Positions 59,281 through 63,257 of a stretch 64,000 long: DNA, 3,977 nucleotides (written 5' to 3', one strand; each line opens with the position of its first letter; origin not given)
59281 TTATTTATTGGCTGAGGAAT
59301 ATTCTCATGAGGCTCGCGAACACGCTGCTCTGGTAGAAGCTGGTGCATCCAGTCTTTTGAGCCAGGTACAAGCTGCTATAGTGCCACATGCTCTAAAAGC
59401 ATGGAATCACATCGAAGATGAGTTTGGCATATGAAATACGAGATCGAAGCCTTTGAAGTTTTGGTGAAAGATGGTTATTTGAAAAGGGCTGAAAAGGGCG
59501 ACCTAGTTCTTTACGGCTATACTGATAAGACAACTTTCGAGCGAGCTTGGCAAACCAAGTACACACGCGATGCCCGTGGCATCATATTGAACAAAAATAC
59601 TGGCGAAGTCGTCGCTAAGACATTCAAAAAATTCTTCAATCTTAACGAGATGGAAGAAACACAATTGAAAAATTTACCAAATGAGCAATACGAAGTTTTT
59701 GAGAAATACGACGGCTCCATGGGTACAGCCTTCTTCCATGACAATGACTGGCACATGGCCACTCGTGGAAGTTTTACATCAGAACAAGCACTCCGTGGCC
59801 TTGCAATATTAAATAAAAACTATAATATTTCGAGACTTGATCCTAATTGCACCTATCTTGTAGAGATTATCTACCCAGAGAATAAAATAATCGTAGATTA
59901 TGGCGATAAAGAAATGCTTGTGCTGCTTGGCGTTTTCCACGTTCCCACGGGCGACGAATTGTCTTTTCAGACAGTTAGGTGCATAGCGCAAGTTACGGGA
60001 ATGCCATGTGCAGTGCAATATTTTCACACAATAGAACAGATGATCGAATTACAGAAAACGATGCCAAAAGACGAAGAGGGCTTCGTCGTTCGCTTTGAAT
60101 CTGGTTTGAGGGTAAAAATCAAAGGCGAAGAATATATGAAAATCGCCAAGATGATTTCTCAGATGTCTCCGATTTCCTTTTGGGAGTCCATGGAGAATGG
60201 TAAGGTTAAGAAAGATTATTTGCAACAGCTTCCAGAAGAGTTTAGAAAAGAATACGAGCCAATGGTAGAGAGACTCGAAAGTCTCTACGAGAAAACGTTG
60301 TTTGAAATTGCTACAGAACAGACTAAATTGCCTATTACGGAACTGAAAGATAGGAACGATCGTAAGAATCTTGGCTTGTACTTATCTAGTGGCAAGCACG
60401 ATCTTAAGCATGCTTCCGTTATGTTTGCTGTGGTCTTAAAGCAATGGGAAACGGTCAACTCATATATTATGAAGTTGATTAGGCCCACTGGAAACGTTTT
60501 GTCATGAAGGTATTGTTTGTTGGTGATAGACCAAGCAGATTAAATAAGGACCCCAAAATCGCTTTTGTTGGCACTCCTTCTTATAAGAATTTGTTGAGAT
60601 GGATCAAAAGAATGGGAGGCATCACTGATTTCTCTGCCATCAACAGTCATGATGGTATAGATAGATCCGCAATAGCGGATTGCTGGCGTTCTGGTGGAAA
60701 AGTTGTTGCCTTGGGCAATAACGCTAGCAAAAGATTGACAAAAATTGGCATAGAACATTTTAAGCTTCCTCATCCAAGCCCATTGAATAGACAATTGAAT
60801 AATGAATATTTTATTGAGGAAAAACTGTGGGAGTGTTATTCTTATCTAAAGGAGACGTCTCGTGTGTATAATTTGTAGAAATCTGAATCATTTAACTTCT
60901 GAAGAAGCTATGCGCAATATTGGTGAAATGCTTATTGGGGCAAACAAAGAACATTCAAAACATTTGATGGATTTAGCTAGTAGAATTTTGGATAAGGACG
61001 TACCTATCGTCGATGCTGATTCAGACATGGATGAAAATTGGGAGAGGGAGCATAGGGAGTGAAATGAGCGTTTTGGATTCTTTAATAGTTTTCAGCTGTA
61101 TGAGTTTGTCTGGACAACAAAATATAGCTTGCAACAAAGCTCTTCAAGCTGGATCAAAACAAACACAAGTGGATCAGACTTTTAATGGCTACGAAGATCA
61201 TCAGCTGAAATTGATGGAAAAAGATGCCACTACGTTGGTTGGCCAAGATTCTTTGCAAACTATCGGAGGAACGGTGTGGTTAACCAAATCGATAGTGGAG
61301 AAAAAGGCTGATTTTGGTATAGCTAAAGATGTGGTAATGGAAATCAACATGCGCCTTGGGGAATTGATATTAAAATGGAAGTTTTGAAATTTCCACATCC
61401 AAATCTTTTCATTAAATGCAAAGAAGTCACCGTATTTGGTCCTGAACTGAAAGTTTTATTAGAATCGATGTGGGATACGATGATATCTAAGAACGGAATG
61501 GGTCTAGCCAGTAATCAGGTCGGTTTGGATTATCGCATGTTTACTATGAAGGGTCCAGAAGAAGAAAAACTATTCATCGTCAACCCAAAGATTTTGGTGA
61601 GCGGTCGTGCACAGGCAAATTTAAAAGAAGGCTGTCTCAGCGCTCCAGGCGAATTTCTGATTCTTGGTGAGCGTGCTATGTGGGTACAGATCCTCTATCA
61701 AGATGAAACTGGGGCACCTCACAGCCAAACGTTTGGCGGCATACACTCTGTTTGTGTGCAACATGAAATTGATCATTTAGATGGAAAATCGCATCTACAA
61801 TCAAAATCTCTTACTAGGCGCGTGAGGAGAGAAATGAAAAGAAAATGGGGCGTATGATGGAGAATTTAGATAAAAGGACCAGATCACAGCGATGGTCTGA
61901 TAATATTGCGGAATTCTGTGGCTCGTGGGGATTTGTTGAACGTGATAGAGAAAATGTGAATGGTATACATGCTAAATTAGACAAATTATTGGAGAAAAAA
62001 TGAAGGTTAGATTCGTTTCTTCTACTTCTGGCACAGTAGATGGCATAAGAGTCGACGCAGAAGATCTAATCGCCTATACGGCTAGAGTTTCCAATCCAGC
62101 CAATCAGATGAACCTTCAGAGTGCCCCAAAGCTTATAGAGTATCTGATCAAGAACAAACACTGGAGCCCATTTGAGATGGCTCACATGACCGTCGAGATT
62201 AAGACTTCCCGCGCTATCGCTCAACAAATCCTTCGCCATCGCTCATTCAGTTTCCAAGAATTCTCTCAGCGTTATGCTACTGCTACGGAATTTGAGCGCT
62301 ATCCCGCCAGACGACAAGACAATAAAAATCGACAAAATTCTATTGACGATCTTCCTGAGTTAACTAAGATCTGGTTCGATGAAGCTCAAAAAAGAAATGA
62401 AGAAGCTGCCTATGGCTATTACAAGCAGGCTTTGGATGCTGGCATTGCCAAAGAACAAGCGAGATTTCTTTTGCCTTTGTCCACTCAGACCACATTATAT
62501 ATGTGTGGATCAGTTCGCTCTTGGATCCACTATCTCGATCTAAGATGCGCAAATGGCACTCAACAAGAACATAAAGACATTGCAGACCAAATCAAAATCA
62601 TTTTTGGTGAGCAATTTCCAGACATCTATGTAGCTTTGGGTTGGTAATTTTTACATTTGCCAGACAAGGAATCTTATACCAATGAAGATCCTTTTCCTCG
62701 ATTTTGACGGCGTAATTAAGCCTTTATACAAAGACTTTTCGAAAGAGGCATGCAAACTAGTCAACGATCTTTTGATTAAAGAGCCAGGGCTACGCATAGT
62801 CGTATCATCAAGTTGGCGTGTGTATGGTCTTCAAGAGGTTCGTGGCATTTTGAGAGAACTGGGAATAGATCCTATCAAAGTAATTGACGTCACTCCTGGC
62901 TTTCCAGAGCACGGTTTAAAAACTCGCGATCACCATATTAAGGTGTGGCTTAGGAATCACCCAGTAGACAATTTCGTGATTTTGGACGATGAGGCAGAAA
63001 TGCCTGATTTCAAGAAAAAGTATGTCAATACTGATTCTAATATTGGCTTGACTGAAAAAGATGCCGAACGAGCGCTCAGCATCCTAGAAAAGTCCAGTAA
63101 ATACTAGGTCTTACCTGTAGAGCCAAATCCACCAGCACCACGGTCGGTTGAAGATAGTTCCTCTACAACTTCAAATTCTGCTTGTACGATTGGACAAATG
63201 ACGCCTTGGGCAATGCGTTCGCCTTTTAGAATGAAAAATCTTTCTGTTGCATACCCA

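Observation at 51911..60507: Expanded RNA-repair gene neighbourhood: Pnkp + Rnl1 plus NTase, SLOG protein, metallophosphoesterase and three small HAD phosphatases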

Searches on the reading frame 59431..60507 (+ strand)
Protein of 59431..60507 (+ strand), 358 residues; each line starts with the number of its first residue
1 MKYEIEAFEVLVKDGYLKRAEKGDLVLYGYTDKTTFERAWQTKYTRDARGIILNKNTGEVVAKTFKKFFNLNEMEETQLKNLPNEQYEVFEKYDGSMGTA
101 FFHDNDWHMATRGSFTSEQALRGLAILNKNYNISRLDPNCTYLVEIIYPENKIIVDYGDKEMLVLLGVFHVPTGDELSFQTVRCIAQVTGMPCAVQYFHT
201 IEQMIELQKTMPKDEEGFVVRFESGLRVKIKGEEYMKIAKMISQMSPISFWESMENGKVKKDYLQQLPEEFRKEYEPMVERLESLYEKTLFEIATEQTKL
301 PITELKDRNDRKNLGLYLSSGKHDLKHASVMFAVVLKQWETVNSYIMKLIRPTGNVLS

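Call 3: search_protein_families(library=pfam, proteins=[window:59431-60507:+], max_evalue=0.01)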
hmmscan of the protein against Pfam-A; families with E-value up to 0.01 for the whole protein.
window:59431-60507:+ (358 aa): 2 families
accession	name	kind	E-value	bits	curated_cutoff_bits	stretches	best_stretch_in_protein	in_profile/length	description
PF09511.15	RNA_lig_T4_1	-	4.3e-23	82.8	28.3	1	48-235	2-227/227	RNA ligase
PF09414.15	RNA_ligase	-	9.9e-06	26.2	27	1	86-226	2-161/171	RNA ligase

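Call 4: search_protein_families(library=phrogs, proteins=[window:59431-60507:+], max_evalue=0.001)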
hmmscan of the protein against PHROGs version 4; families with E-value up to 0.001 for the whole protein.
window:59431-60507:+ (358 aa): 3 families
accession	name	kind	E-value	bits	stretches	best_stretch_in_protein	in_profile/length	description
phrog_562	-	tail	2.8e-57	195.3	1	19-344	29-354/377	RNA ligase and tail fiber protein attachment catalyst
phrog_8238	-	DNA, RNA and nucleotide metabolism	3.2e-21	76.1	1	27-276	438-707/737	RNA ligase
phrog_21952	-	DNA, RNA and nucleotide metabolism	1.4e-06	29.1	1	28-103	28-105/327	RNA ligase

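Call 17: find_related_loci(query=window:59431-60507:+, collection=viral_contigs, flank=10000)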
Query window:59431-60507:+ (358 aa) in viral_contigs; peptide patterns used: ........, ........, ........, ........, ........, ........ (x = any residue, [..] = any of these).
No stretch of DNA in the collection matches any of the patterns.

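Call 40: search_solved_structures(query=window:59431-60507:+, max_evalue=0.01, show_alignments=1)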
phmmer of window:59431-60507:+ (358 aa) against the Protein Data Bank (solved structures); distinct sequences matched with E-value up to 0.01: 3.
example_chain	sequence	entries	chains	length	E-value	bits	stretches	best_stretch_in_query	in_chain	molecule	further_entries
2c5u_A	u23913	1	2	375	1.8e-12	50.1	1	43-268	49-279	RNA LIGASE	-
9do4_B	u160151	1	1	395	2.1e-12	49.9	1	43-268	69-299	RNA ligase 1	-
5tt6_A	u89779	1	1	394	1.2e-11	47.3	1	43-268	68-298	T4 RNA ligase 1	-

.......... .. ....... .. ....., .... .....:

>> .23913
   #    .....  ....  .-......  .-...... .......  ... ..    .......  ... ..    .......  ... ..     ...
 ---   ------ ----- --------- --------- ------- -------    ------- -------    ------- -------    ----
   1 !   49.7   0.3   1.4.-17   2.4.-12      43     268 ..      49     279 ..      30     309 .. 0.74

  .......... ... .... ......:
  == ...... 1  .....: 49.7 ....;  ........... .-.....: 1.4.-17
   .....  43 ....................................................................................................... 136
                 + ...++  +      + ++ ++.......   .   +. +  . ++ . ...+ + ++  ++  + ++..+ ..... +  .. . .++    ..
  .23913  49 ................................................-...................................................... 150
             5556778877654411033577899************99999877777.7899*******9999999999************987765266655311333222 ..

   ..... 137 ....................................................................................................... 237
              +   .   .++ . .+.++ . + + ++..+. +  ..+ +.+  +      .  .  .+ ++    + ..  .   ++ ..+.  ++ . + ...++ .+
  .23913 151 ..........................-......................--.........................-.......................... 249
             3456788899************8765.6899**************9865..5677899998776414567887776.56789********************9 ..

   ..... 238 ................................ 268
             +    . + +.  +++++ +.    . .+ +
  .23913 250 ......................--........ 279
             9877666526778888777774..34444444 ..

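Call 77: search_protein_families(library=ncbifam, proteins=[window:59431-60507:+], max_evalue=0.001)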
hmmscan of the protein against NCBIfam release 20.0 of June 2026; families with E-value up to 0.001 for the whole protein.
window:59431-60507:+ (358 aa): 1 family
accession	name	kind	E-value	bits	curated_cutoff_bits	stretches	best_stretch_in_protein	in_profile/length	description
TIGR02308.1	RNA_lig_T4_1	equivalog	5.4e-22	78.4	242.25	1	39-344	43-350/373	T4 RnlA family RNA ligase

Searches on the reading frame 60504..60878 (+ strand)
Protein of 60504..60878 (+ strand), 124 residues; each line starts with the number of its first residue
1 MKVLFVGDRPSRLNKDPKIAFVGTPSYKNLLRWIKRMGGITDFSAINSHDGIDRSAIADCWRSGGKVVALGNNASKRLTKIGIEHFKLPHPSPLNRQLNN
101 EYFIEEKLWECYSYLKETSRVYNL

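Call 3: search_protein_families(library=pfam, proteins=[window:60504-60878:+], max_evalue=0.01)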
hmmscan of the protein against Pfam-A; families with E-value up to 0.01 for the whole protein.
window:60504-60878:+ (124 aa): 1 family
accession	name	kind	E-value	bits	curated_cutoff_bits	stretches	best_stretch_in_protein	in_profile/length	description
PF03167.25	UDG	-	6e-08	33.3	24.3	1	2-105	9-130/141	Uracil DNA glycosylase superfamily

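Call 4: search_protein_families(library=phrogs, proteins=[window:60504-60878:+], max_evalue=0.001)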
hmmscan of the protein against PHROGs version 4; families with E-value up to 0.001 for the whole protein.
window:60504-60878:+ (124 aa): 0 families

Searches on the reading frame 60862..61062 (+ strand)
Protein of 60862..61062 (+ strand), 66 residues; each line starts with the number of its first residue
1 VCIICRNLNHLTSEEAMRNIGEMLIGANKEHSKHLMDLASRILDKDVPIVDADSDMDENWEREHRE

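Call 71: search_protein_families(library=pfam, proteins=[window:60862-61062:+], max_evalue=0.05)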
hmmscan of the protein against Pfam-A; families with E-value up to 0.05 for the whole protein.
window:60862-61062:+ (66 aa): 0 families

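Call 72: search_protein_families(library=phrogs, proteins=[window:60862-61062:+], max_evalue=0.01)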
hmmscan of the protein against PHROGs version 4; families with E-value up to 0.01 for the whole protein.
window:60862-61062:+ (66 aa): 1 family
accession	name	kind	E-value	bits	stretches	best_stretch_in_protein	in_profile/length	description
phrog_3298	-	unknown function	0.0033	18.4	1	22-58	26-61/74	-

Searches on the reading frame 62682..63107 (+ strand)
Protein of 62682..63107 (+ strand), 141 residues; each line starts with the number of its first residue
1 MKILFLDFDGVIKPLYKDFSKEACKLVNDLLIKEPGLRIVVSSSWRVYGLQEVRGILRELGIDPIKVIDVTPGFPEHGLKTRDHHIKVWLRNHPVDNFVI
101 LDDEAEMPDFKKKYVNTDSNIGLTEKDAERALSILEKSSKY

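Call 3: search_protein_families(library=pfam, proteins=[window:62682-63107:+], max_evalue=0.01)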
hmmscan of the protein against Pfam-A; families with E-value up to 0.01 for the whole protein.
window:62682-63107:+ (141 aa): 1 family
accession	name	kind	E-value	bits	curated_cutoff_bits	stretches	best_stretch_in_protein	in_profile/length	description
PF18143.6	HAD_SAK_2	-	1.4e-24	87.4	27.5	1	3-128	1-139/139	HAD domain in Swiss Army Knife RNA repair proteins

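Call 4: search_protein_families(library=phrogs, proteins=[window:62682-63107:+], max_evalue=0.001)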
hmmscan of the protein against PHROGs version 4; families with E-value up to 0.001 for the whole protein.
window:62682-63107:+ (141 aa): 2 families
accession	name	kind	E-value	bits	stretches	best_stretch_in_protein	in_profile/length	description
phrog_1818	-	unknown function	1.9e-25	90.4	1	1-139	5-156/161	-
phrog_38681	-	unknown function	9.5e-05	23.4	1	95-137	48-91/101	-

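Call 77: search_protein_families(library=ncbifam, proteins=[window:62682-63107:+], max_evalue=0.001)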
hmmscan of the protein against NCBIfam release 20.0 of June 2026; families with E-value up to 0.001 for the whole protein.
window:62682-63107:+ (141 aa): 0 families
